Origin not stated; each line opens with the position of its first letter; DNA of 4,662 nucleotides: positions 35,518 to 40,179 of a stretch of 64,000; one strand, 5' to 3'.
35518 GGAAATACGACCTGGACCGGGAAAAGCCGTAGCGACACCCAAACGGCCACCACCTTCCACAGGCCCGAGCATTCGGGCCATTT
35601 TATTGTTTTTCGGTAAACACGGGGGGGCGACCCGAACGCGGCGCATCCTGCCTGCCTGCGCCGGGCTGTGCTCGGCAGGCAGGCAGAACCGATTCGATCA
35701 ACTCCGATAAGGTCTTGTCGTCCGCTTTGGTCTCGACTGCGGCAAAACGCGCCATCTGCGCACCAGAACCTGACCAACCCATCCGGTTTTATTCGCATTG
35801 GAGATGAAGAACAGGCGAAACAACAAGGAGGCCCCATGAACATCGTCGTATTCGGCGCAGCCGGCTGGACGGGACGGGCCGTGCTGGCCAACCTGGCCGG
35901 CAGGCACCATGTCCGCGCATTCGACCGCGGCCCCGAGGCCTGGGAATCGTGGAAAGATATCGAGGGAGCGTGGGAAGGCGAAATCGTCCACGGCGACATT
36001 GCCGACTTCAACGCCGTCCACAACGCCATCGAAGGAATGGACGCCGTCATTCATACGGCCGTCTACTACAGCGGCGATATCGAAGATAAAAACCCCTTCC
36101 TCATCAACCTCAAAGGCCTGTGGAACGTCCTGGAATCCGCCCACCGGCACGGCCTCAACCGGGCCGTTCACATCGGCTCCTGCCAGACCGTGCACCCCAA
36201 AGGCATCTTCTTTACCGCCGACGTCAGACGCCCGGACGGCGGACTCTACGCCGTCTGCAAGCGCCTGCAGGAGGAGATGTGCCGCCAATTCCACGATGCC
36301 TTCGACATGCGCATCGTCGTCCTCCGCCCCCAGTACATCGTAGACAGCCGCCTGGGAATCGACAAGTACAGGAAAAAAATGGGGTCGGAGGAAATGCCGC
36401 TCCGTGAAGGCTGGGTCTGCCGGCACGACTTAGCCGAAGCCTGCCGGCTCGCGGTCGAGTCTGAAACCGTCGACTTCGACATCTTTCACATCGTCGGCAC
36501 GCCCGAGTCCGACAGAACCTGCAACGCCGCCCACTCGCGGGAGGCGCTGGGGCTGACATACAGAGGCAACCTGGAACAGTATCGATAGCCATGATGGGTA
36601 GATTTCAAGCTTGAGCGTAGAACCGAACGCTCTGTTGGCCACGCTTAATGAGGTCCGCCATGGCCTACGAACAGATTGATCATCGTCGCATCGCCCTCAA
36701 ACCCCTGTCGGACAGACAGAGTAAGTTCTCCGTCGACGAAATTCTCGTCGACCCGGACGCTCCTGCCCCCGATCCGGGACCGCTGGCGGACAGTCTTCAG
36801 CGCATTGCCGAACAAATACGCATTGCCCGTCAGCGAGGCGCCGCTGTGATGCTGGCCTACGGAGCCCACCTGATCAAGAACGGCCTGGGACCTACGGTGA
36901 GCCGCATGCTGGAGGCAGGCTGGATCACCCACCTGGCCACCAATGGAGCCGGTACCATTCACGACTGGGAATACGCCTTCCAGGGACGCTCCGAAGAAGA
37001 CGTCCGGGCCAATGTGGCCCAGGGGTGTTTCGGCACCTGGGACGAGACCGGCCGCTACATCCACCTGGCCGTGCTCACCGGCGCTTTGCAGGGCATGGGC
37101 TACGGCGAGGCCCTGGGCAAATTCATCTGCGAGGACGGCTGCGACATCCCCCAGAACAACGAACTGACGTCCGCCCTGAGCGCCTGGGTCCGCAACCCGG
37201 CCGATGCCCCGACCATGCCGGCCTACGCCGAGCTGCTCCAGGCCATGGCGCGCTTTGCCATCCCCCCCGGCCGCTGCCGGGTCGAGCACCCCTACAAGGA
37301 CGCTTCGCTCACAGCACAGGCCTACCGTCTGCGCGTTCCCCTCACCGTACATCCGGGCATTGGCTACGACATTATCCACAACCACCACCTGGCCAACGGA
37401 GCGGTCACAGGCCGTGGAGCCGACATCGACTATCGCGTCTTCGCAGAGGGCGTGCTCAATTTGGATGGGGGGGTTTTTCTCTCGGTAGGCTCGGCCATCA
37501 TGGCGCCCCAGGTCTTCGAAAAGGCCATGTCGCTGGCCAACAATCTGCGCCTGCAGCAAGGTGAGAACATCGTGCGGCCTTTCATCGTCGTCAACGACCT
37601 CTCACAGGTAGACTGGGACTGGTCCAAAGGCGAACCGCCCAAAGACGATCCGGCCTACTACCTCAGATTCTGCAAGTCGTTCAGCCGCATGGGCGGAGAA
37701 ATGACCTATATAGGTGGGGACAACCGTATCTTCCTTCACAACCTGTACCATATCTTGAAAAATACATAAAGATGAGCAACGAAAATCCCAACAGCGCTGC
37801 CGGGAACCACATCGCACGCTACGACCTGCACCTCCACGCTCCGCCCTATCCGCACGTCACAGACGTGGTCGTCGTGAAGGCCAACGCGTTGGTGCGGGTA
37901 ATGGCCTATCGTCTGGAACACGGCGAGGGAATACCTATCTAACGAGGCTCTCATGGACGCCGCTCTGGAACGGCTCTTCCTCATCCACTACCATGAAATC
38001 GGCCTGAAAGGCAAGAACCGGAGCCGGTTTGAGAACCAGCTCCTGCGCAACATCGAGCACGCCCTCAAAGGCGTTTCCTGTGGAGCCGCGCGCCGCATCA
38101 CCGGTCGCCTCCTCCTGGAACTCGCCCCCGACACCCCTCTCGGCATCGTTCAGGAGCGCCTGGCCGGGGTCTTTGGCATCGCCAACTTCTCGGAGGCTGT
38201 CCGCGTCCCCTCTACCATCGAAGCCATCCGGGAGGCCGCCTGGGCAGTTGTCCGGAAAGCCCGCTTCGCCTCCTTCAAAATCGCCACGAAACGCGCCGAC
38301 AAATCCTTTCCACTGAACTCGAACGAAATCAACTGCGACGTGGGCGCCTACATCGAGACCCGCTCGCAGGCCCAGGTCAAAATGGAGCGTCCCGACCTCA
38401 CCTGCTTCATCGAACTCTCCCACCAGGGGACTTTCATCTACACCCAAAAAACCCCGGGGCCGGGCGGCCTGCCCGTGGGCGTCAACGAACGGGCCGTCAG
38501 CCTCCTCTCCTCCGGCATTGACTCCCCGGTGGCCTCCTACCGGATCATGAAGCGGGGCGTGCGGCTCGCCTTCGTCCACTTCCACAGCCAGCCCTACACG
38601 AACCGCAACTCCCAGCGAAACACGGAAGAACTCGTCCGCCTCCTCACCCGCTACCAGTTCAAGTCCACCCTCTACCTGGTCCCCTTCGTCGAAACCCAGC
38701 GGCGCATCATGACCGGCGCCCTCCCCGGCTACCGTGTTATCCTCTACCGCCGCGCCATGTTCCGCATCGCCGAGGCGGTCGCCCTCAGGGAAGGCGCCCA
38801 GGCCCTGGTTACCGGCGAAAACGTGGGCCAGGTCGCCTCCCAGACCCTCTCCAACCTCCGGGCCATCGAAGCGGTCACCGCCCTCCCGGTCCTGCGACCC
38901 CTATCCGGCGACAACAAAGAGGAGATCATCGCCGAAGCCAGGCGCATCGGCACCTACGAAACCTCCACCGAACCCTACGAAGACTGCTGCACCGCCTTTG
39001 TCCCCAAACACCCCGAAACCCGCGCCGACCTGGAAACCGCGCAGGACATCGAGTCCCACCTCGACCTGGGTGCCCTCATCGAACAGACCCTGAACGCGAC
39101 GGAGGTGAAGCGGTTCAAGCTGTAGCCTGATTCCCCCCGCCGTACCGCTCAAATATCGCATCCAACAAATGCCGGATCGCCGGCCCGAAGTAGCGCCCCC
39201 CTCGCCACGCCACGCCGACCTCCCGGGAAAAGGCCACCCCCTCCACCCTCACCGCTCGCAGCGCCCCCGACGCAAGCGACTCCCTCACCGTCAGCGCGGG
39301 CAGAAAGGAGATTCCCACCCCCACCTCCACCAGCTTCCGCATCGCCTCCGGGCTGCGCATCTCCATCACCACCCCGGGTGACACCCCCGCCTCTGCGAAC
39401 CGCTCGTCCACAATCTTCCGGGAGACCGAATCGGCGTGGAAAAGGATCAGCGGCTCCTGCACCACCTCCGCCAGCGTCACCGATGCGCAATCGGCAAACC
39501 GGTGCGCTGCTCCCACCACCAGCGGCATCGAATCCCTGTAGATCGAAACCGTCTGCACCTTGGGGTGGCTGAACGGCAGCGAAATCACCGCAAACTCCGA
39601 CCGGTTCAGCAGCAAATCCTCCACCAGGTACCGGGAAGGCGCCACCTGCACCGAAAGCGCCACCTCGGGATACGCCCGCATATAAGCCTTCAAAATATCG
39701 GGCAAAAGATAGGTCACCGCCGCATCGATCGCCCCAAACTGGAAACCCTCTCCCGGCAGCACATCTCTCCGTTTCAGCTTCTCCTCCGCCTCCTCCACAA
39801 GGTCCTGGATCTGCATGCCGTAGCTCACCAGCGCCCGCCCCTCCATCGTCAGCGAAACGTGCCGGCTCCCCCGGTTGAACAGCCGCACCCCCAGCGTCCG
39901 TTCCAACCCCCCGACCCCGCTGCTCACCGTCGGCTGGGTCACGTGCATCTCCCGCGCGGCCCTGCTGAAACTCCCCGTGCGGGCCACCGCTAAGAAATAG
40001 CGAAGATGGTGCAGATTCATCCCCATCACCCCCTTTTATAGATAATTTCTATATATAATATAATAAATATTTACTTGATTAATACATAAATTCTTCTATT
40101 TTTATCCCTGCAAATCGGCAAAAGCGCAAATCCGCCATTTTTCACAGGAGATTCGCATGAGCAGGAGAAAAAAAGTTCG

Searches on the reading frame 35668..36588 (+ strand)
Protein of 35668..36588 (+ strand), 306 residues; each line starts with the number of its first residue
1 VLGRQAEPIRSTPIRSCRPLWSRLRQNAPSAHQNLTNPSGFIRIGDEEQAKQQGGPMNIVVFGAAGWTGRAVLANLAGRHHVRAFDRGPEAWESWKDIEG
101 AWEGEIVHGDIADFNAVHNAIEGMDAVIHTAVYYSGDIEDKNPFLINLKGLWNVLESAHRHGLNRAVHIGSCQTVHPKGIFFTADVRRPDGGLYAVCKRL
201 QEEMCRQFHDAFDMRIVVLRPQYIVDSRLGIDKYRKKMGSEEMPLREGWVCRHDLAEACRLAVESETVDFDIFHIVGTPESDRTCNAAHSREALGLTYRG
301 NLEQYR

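Call 4: search_protein_families(library=pfam, proteins=[window:35668-36588:+], max_evalue=0.001)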
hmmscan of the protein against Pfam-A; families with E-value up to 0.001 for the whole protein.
window:35668-36588:+ (306 aa): 6 families
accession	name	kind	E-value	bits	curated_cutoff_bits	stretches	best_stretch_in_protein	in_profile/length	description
PF01370.27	Epimerase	-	3.9e-22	79.3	20.9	1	59-222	1-170/240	NAD dependent epimerase/dehydratase family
PF13460.12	NAD_binding_10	-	5.1e-15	56.2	27.2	1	63-260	1-178/184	NAD(P)H-binding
PF01073.25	3Beta_HSD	-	4e-13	49.4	22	1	60-224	1-181/280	3-beta hydroxysteroid dehydrogenase/isomerase family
PF05368.20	NmrA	-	1.1e-05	25.7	27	1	58-140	4-86/298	NmrA-like family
PF04321.23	RmlD_sub_bind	-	3.3e-05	23.6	27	1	57-169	1-99/287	RmlD substrate binding domain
PF07993.18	NAD_binding_4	-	0.00045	19.9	20.1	0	118-226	83-209/258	Male sterility protein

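Call 69: search_protein_families(library=ncbifam, proteins=[window:35668-36588:+], max_evalue=0.1)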
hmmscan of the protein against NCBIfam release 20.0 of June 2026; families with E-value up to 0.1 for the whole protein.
window:35668-36588:+ (306 aa): 18 families
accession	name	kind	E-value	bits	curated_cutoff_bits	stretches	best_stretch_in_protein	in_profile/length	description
NF041293.1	G6PDh_Azf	equivalog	1e-14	54.6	400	1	59-296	5-243/252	NAD-dependent glucose-6-phosphate dehydrogenase Azf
TIGR03466.1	HpnA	hypoth_equivalog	1.2e-13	50.7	367.65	1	58-222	2-168/327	hopanoid-associated sugar epimerase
NF042422.1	oxyalk_red_OleD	equivalog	5.1e-12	45.8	580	1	57-178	1-117/329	2-alkyl-3-oxoalkanoate reductase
TIGR04180.1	EDH_00030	hypoth_equivalog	1.8e-09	37.1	475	1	60-222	2-173/297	NAD-dependent 4,6-dehydratase LegB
NF052578.1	StrlDmthSdmBMthl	equivalog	5.5e-08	32.9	600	1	57-175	1-117/328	sterol demethylase protein SdmB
NF042423.1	oxyalk_red_Shew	equivalog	7.2e-07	28.6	580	1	58-171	10-118/331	2-alkyl-3-oxoalkanoate reductase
NF004520.0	PRK05865.1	equivalog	8e-07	27.3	1509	1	57-173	1-105/854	sugar epimerase family protein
TIGR01179.1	galE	equivalog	6.8e-05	21.8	262.3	1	59-220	2-172/332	UDP-glucose 4-epimerase GalE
TIGR03589.1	PseB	equivalog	0.00011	21.3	407.75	1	106-179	57-133/324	UDP-N-acetylglucosamine 4,6-dehydratase (inverting)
TIGR01214.1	rmlD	equivalog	0.00042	19.5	224.05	1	59-170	2-99/285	dTDP-4-dehydrorhamnose reductase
NF043036.1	ErythonDh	equivalog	0.00057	19.2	325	1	57-172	1-125/321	D-erythronate dehydrogenase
TIGR01181.1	dTDP_gluc_dehyt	equivalog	0.0023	17.1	365.1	1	59-219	2-176/321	dTDP-glucose 4,6-dehydratase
TIGR04130.1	FnlA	equivalog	0.0023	16.9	730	1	60-178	8-131/337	UDP-N-acetylglucosamine 4,6-dehydratase/5-epimerase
NF005539.0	PRK07201.1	equivalog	0.0068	15.2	549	1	57-172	1-124/657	SDR family oxidoreductase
NF058621.1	DiazavRedAvaA7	equivalog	0.014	15.1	400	1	57-179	1-122/304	3-diazoavenalumate denitrifying reductase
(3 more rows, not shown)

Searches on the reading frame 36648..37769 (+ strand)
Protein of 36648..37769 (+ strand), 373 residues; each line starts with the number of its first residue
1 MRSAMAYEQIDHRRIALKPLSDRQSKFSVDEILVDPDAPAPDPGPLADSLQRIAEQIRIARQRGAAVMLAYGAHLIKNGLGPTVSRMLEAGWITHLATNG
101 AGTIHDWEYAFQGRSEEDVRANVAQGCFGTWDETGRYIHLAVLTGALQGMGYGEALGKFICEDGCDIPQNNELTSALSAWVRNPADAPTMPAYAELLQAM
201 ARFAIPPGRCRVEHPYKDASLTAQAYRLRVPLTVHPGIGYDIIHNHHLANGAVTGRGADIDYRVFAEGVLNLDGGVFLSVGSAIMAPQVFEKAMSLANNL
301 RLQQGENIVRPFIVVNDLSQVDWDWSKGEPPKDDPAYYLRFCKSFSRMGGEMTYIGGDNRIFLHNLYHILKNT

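Call 4: search_protein_families(library=pfam, proteins=[window:36648-37769:+], max_evalue=0.001)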
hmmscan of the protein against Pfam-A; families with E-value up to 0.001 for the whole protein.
window:36648-37769:+ (373 aa): 1 family
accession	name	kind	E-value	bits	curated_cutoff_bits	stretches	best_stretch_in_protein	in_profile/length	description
PF21570.3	ArgZ-like_C_2nd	-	9e-05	22.7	27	1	52-115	2-65/213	Arginine dihydrolase ArgZ-like, C-terminal, Rossmann fold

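Call 69: search_protein_families(library=ncbifam, proteins=[window:36648-37769:+], max_evalue=0.1)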
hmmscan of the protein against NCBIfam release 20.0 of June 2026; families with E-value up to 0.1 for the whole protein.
window:36648-37769:+ (373 aa): 6 families
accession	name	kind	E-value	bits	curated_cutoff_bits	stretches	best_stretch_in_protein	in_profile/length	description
NF052581.1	GSU2086_dom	subfamily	1.6e-96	323.4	250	1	9-368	1-300/301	GSU2086 family protein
TIGR00300.1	TIGR00300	equivalog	0.00026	20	410.8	1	48-115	185-252/407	ornithine cyclodeaminase, nickel-pincer nucleotide-dependent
NF052231.1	bifunc_ArgZ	exception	0.0015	16.8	1025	1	51-115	476-540/696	bifunctional arginine dihydrolase/ornithine cyclodeaminase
NF001980.1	PRK00770.1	equivalog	0.0016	17.6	450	1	62-112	41-92/350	homospermidine biosynthesis protein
TIGR00321.1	dhys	equivalog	0.0042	16.5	304.25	1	59-119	40-100/301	deoxyhypusine synthase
NF002630.0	PRK02301.1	equivalog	0.065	12.5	364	0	59-112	52-105/318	deoxyhypusine synthase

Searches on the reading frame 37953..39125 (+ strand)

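Call 4: search_protein_families(library=pfam, proteins=[window:37953-39125:+], max_evalue=0.001)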
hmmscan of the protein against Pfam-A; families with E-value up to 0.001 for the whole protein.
window:37953-39125:+ (390 aa): 3 families
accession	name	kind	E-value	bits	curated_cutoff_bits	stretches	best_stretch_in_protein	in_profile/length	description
PF02568.20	ThiI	-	4.2e-68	229.3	20.5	1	176-372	1-197/197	Thiamine biosynthesis protein (ThiI)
PF22025.1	ThiI_fer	-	3.3e-19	69.5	25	1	9-80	2-72/72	ThiI ferredoxin-like domain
PF02926.22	THUMP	-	2.1e-11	44.5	20.6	1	88-164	3-83/84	THUMP domain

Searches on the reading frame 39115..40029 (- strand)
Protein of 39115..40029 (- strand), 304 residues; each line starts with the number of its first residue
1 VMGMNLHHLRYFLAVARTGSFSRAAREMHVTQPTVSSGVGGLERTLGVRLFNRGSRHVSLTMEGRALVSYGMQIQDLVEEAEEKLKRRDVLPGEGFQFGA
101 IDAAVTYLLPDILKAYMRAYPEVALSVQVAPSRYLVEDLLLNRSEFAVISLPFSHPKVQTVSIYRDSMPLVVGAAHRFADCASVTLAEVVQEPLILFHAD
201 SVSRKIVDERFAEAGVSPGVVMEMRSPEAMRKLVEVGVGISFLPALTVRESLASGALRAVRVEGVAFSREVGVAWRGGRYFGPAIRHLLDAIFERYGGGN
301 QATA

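Call 3: search_protein_families(library=pfam, proteins=[window:39115-40029:-], max_evalue=0.001)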
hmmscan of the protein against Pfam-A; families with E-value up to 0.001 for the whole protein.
window:39115-40029:- (304 aa): 2 families
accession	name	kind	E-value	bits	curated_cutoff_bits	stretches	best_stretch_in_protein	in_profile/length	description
PF03466.25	LysR_substrate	-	7.8e-46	156.5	28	1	97-295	9-207/209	LysR substrate binding domain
PF00126.33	HTH_1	-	5.3e-24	84.4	26.6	1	6-65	1-60/60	Bacterial regulatory helix-turn-helix protein, lysR family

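Call 5: search_protein_families(library=ncbifam, proteins=[window:39115-40029:-], max_evalue=0.00001)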
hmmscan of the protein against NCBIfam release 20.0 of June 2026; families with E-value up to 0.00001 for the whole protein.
window:39115-40029:- (304 aa): 53 families (the best 25 are shown)
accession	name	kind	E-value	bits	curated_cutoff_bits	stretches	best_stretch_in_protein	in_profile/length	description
NF040786.1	LysR_Sec_metab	equivalog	9.1e-51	172.6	250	1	4-295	1-297/298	selenium metabolism-associated LysR family transcriptional regulator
TIGR03339.1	phn_lysR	subfamily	6.2e-46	156.9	341.1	1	9-265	2-252/279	aminoethylphosphonate catabolism associated LysR family transcriptional regulator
NF047520.1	trans_act_CidR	equivalog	3e-45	154.7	415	1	4-291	1-287/292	cidABC operon transcriptional activator CidR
NF008416.0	PRK11242.1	equivalog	1.6e-44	152.4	277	1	4-295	1-290/300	transcriptional regulator CynR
NF053705.1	TransRegGltCGpos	equivalog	6e-43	147.2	350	1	4-290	1-287/300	glutamate biosynthesis transcriptional regulator GltC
NF047711.1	PutUtilRegPtrR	equivalog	1.7e-41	142.2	400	1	4-278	1-269/283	putrescine utilization regulator PtrR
NF045775.1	acetoin_reg_AlsR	exception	1.2e-36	126.7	430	1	4-289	1-285/290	acetoin biosynthesis transcriptional regulator AlsR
NF040889.1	trans_reg_YeiE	equivalog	7.3e-35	120.6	480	1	2-289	1-283/288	DNA-binding transcriptional regulator YeiE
TIGR02424.1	TF_pcaQ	equivalog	2.9e-34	118.3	303.8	1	5-293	4-295/300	pca operon transcription factor PcaQ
NF045990.1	TransRegCbbRRhodb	equivalog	7.3e-33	113.9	450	1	4-295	6-299/304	LysR family regulator CbbR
NF008722.0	PRK11716.1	equivalog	1.7e-32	112.6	246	1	4-290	1-288/293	HTH-type transcriptional activator IlvY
NF008095.0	PRK10837.1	subfamily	6.3e-30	104.4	281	1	3-289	2-283/290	LysR family transcriptional regulator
NF008361.0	PRK11151.1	equivalog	9e-30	104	329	1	4-281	1-278/305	DNA-binding transcriptional regulator OxyR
NF007439.0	PRK09986.1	equivalog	1e-29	103.9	290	1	4-245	7-251/296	LysR family transcriptional regulator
NF009327.0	PRK12684.1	subfamily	1e-28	100.5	402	1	4-267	1-266/313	CysB family HTH-type transcriptional regulator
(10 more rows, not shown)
